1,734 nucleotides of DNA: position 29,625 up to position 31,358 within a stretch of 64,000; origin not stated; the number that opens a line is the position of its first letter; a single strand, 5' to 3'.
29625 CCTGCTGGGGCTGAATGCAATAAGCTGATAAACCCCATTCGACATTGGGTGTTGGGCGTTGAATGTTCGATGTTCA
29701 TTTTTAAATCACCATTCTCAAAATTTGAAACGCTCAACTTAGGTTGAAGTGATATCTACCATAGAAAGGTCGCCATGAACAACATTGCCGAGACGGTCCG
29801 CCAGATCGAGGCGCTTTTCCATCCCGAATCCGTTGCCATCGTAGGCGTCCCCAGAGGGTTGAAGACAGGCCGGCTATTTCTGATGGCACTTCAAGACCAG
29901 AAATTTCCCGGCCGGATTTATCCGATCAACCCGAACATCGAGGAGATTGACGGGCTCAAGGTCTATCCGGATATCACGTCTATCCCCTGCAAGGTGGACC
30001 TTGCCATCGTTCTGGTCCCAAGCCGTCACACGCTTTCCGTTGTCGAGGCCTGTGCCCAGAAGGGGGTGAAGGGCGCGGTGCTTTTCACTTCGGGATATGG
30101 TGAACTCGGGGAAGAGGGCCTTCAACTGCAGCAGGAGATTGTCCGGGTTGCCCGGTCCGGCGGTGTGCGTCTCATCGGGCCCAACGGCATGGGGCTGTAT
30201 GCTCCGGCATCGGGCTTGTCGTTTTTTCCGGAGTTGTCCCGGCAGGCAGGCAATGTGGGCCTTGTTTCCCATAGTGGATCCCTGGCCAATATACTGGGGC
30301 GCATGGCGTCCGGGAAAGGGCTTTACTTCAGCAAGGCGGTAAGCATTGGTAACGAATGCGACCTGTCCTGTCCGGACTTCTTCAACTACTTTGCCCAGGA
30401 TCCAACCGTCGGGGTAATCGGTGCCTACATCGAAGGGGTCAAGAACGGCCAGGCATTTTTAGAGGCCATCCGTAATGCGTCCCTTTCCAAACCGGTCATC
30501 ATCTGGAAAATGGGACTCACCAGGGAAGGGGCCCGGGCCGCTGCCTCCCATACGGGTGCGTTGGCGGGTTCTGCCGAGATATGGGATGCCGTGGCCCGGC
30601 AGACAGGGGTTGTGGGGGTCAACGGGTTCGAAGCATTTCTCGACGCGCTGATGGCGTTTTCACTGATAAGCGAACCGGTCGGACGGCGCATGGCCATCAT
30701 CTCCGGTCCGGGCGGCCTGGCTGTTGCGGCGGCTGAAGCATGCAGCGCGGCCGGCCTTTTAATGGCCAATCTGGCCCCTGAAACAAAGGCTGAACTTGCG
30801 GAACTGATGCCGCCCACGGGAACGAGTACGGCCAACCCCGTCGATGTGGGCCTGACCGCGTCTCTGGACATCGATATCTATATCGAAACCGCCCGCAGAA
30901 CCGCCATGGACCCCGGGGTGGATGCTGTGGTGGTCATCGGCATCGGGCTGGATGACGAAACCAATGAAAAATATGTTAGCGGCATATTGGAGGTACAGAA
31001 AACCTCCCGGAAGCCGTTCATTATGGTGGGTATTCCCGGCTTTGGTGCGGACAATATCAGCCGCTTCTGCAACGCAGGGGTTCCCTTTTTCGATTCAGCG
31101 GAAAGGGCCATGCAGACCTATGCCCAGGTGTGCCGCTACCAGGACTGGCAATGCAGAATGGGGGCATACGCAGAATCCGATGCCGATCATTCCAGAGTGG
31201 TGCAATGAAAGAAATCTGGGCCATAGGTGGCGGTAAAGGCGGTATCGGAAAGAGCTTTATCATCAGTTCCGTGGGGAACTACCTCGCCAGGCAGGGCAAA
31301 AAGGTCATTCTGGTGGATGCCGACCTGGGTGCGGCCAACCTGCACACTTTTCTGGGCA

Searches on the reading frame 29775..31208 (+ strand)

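Call 58: search_protein_families(library=pfam, proteins=[window:29775-31208:+], max_evalue=0.00001)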
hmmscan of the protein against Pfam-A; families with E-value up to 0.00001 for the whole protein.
window:29775-31208:+ (477 aa): 4 families
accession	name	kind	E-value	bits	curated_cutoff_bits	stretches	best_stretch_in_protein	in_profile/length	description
PF13607.11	Succ_CoA_lig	-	4.6e-46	156.4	27.4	1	158-295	1-138/138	Succinyl-CoA ligase like flavodoxin domain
PF13380.12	CoA_binding_2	-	2.1e-18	67.3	22.8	1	19-141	2-113/116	CoA binding domain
PF02629.25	CoA_binding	-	2.5e-11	44.6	22.3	1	18-107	4-97/97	CoA binding domain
PF19045.5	Ligase_CoA_2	-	3.1e-06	27.8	23.7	1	307-387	2-79/162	Ligase-CoA domain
